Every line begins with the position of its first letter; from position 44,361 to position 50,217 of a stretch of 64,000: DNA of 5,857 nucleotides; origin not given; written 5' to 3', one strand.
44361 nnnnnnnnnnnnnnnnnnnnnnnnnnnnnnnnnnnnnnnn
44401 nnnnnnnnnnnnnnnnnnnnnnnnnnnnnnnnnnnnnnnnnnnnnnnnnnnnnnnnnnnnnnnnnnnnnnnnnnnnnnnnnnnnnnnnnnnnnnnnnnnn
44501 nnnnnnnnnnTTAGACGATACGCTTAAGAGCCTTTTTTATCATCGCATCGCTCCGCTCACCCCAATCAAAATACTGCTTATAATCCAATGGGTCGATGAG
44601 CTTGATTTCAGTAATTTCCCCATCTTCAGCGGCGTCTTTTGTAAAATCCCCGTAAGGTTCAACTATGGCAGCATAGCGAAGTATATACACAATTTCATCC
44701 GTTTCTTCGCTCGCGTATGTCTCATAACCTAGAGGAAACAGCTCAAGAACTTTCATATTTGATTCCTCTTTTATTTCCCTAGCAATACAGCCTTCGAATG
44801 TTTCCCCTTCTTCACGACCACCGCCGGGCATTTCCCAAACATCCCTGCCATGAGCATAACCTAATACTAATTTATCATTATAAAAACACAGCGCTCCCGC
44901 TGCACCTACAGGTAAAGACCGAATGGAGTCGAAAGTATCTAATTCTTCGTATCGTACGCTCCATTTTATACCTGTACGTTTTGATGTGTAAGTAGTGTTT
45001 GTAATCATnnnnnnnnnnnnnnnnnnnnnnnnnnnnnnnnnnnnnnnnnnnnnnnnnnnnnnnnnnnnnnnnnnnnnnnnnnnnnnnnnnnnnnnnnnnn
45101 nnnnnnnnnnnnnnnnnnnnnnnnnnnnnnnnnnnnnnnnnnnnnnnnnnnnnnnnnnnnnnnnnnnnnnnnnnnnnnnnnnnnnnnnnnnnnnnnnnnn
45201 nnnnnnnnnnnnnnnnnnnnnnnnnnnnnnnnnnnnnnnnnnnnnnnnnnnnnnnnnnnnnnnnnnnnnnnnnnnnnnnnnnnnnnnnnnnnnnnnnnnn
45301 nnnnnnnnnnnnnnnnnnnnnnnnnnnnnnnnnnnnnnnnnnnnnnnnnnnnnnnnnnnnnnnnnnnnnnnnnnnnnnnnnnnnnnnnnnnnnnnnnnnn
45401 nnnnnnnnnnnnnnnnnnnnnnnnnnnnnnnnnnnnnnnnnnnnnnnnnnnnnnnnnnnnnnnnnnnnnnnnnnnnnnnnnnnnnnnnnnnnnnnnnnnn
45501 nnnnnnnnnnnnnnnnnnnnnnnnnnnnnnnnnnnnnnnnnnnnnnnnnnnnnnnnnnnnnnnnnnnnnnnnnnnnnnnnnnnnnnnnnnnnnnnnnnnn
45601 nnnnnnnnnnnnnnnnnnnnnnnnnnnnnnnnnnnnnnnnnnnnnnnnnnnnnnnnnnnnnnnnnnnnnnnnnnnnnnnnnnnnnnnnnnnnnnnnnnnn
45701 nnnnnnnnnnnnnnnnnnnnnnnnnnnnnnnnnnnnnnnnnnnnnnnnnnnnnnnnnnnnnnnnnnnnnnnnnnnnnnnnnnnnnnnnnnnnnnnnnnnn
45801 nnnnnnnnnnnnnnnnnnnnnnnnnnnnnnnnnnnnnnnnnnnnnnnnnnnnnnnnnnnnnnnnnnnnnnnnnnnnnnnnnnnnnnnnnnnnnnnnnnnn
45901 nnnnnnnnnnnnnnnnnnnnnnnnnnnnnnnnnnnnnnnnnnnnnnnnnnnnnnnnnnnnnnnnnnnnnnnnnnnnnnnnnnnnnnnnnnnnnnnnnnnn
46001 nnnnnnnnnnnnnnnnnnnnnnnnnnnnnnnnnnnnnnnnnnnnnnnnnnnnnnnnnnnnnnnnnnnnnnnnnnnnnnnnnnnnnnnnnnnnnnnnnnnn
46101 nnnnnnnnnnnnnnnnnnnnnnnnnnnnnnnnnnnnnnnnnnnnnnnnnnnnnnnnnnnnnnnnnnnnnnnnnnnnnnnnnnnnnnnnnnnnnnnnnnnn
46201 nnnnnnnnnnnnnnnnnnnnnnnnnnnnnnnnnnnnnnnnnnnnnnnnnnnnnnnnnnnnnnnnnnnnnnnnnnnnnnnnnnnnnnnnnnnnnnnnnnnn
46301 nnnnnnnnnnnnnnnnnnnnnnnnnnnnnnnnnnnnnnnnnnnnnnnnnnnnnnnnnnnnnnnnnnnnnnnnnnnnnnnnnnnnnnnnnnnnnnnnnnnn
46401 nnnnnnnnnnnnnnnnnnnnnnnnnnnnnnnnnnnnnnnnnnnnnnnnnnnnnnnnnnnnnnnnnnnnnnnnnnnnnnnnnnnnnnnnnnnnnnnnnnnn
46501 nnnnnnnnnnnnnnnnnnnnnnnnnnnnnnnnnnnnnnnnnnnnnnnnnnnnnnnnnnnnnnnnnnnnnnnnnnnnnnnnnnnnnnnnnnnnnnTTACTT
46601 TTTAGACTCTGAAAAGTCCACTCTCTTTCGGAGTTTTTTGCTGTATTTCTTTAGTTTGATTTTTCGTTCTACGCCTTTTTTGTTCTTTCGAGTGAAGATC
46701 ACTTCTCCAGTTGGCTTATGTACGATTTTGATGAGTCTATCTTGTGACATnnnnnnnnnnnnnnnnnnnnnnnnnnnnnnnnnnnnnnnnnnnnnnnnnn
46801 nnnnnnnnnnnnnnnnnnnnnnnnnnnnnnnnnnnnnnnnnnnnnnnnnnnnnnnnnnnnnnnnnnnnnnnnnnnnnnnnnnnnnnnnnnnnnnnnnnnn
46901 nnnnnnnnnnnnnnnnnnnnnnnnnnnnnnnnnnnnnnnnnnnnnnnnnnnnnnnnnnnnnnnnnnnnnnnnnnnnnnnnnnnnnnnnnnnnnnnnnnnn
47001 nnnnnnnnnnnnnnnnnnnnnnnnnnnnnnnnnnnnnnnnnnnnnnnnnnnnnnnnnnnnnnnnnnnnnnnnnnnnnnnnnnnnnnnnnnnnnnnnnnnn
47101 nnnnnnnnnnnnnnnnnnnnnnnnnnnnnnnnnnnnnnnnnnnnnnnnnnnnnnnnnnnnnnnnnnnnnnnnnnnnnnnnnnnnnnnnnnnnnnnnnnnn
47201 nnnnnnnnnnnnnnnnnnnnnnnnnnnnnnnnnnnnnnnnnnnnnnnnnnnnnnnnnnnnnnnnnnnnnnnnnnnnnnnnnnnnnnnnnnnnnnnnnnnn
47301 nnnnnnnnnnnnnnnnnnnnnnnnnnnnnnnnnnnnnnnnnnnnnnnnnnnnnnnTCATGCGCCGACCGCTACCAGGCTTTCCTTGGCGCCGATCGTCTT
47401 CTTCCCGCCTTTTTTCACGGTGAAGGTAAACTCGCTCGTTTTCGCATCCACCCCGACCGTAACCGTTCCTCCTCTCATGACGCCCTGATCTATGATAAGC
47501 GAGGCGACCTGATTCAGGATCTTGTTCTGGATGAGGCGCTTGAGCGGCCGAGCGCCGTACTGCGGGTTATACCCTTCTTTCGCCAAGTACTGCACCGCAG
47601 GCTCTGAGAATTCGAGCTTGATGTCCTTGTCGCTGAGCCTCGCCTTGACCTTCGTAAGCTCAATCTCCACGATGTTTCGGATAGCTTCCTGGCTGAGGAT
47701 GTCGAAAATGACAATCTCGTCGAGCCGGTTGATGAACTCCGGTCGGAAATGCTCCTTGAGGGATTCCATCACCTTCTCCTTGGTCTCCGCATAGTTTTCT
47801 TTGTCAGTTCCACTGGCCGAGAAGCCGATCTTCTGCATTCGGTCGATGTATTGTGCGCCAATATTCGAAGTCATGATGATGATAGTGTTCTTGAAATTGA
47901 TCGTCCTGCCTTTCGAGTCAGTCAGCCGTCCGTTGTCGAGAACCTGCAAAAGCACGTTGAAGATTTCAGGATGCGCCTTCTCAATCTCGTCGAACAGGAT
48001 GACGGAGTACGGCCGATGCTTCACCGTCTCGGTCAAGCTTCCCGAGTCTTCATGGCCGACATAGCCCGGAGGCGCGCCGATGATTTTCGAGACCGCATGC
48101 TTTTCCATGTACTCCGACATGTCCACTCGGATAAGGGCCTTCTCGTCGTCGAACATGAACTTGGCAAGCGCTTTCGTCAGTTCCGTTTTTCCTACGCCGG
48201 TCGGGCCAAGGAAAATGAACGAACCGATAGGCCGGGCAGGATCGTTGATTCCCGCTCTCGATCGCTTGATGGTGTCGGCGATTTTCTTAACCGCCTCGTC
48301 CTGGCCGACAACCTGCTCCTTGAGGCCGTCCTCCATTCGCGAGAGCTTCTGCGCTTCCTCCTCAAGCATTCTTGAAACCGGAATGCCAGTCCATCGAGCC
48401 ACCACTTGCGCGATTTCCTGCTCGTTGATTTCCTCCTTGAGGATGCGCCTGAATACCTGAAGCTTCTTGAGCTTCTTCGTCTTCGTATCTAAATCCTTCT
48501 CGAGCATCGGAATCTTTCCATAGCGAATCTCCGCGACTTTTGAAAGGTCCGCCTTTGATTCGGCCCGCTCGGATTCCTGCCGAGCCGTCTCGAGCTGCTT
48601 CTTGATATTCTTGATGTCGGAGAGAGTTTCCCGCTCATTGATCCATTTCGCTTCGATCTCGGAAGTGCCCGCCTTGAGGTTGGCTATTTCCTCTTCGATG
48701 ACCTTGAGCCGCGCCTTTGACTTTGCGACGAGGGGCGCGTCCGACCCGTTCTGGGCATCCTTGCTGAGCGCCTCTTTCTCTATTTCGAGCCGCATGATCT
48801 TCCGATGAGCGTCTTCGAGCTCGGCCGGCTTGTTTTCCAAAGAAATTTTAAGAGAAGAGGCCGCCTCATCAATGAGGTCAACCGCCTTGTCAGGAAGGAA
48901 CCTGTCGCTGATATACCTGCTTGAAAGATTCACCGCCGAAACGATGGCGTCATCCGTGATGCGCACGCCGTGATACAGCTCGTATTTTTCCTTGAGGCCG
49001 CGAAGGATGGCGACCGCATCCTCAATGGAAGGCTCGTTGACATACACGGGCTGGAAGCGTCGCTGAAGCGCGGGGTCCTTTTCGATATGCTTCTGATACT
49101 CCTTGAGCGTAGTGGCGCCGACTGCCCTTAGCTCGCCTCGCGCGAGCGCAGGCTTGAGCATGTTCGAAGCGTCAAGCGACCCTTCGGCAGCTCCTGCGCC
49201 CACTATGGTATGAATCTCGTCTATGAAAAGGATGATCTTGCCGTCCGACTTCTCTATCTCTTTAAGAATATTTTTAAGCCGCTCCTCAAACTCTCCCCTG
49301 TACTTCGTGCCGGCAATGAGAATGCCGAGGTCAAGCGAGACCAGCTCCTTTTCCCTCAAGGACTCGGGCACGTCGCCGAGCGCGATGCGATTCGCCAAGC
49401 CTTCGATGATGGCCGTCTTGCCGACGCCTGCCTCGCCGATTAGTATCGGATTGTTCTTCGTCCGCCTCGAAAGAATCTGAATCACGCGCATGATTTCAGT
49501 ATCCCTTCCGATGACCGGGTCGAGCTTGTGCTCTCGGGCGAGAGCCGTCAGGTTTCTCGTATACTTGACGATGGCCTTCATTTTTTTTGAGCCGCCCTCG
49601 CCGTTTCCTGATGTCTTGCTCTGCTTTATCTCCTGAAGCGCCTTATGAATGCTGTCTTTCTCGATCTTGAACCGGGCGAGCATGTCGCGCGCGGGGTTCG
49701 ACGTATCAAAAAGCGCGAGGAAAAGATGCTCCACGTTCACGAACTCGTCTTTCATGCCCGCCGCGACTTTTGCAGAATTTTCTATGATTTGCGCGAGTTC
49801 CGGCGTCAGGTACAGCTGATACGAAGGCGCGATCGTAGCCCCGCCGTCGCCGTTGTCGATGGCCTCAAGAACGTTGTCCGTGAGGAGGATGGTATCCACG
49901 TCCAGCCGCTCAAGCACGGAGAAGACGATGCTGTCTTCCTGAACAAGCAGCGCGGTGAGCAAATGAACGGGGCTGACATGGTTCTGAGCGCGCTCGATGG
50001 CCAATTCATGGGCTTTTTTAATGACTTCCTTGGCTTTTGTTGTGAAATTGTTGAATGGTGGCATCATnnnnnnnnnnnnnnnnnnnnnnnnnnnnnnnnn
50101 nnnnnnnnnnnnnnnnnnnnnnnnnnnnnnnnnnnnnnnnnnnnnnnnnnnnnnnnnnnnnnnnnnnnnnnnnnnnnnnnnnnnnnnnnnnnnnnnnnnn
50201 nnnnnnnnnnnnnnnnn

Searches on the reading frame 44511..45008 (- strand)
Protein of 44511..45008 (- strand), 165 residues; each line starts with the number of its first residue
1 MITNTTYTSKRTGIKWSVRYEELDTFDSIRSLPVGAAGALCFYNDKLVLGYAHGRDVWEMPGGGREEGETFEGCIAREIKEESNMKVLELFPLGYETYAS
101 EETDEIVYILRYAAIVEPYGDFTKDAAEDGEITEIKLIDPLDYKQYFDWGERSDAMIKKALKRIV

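Call 65: search_protein_families(library=pfam, max_evalue=0.01, proteins=[window:44511-45008:-])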
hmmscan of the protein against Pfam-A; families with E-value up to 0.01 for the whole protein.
window:44511-45008:- (165 aa): 1 family
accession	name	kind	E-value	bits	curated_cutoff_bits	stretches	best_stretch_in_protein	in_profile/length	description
PF00293.34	NUDIX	-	3.2e-13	50.3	21.1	1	36-152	5-126/134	NUDIX domain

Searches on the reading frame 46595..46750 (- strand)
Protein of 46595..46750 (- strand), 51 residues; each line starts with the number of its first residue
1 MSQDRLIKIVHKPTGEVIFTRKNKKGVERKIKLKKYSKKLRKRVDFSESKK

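Call 12: find_encoding_contigs(protein=window:46595-46750:-, flank=3000, max_places=10)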
Protein window:46595-46750:- (51 aa): 2 contigs read that carry it; 1 place shown.
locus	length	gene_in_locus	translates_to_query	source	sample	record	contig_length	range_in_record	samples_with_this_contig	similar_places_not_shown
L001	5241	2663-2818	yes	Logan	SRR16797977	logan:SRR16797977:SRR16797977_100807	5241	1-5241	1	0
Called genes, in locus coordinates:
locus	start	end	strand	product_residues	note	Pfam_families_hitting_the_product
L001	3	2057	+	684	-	?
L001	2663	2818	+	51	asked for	PF00471:Ribosomal_L33 (weak)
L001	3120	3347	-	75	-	-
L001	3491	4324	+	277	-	PF02016:Peptidase_S66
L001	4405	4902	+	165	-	PF00293:NUDIX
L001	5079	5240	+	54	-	?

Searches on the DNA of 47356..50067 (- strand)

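Call 50: search_with_rna_model(model_id=R1, sources=[L002, L003, L006, L007, L008, L009, L010, L011, L012, L013, L014, L015, L016, L017, L018, L019, L020, L021, L022, L023, L024, L025, L026, L027, L028, L029, L030, L031, L032, L033, L034, L035], max_evalue=1)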
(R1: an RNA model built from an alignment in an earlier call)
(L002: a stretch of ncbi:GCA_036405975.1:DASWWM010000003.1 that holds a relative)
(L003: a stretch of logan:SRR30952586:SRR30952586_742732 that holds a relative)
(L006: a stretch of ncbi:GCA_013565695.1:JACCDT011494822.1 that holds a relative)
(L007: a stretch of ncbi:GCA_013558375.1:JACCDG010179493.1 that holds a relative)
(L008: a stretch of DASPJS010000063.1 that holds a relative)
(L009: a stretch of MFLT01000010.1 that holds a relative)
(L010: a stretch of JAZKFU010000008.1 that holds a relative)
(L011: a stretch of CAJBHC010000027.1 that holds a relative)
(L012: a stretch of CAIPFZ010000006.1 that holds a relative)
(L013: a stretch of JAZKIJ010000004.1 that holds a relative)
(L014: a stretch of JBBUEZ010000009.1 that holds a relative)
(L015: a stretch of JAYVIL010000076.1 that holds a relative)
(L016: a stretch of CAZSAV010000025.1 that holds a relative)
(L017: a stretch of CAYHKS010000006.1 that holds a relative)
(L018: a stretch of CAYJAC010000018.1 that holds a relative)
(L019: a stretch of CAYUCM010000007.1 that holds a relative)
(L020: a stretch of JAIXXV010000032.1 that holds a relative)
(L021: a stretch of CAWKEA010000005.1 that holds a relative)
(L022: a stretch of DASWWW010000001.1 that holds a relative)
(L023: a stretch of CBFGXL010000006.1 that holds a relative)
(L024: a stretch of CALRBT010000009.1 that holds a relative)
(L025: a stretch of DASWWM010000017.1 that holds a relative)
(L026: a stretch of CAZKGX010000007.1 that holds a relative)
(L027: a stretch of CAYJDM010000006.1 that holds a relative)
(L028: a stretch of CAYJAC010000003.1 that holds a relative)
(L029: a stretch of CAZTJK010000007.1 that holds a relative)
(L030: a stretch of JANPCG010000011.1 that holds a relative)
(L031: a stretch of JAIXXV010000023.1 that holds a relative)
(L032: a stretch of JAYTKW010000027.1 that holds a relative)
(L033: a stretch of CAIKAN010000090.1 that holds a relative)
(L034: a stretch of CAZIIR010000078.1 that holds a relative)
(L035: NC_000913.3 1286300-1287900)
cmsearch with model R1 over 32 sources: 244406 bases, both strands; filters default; matches with E-value up to 1: 47.
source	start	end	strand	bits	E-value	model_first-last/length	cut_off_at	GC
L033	4422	4533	+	99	1.8e-27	1-113/113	no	0.48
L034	302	412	+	93.8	6.7e-26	1-113/113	no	0.45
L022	4110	4219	+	93.4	9e-26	1-113/113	no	0.49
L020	3230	3350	-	92.1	2.2e-25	1-113/113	no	0.44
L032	154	264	+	90.2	8e-25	1-113/113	no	0.56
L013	5230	5339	-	90.2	8.3e-25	1-113/113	no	0.49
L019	2796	2903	+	90.1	8.5e-25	1-113/113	no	0.54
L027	2383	2490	-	89.9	1e-24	1-113/113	no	0.56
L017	721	831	+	89.5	1.3e-24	1-113/113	no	0.48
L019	3524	3631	+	89.1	1.7e-24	1-113/113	no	0.55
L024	3920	4031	+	88.6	2.6e-24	1-113/113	no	0.45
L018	1276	1387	+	88.3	3.1e-24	1-113/113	no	0.49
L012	2172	2287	+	87.5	5.2e-24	1-113/113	no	0.53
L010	4138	4247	-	85.8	1.7e-23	1-113/113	no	0.49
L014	626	739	+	85.4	2.2e-23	1-113/113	no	0.46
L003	6953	7082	+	84.5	4.3e-23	1-113/113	no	0.5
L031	47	176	+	84.5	4.3e-23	1-113/113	no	0.5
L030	5041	5138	-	84.4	4.5e-23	1-113/113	no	0.51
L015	1092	1201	+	83.3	1e-22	1-113/113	no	0.45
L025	7619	7729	-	82.9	1.3e-22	1-113/113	no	0.55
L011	2046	2178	-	81.1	4.7e-22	1-113/113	no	0.56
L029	492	604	-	81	4.8e-22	1-113/113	no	0.49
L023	6251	6349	+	80.3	8.2e-22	1-113/113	no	0.48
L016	7252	7359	+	78.9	2.1e-21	1-113/113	no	0.62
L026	130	239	+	77.6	5.2e-21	1-113/113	no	0.54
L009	2094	2201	+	77.2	6.9e-21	1-113/113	no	0.49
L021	1038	1145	+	76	1.6e-20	1-113/113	no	0.53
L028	978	1093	+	74.6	4.1e-20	1-113/113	no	0.48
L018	2309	2418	+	67.4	6.3e-18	1-113/113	no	0.45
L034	124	257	+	63.7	8.5e-17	1-113/113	no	0.48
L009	7167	7277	+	59.1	2e-15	1-113/113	no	0.47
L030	3696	3806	-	54.8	4.2e-14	1-113/113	no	0.46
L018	285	399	+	46.6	1.2e-11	1-113/113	no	0.47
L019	4228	4360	+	36.4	1.5e-08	1-113/113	no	0.5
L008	6819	6965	+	32.8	1.9e-07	1-113/113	no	0.54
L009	6636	6753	+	31.8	3.9e-07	1-113/113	no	0.5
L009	2924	3015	-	27.5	7.9e-06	1-113/113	no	0.41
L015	4326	4421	+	21.6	0.00046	1-113/113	no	0.4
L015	1236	1346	+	20.2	0.0013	1-113/113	no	0.5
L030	3702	3812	+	17.1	0.011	1-113/113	no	0.46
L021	1185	1274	-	15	0.045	1-113/113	no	0.43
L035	1062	1186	-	14.2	0.083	1-113/113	no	0.58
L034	296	406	-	11.6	0.51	1-113/113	no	0.46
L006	1947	2041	+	11.3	0.63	1-113/113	no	0.41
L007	1947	2041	+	11.3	0.63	1-113/113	no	0.41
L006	4767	4904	+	10.7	0.9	1-113/113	no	0.41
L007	4767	4904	+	10.7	0.9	1-113/113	no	0.41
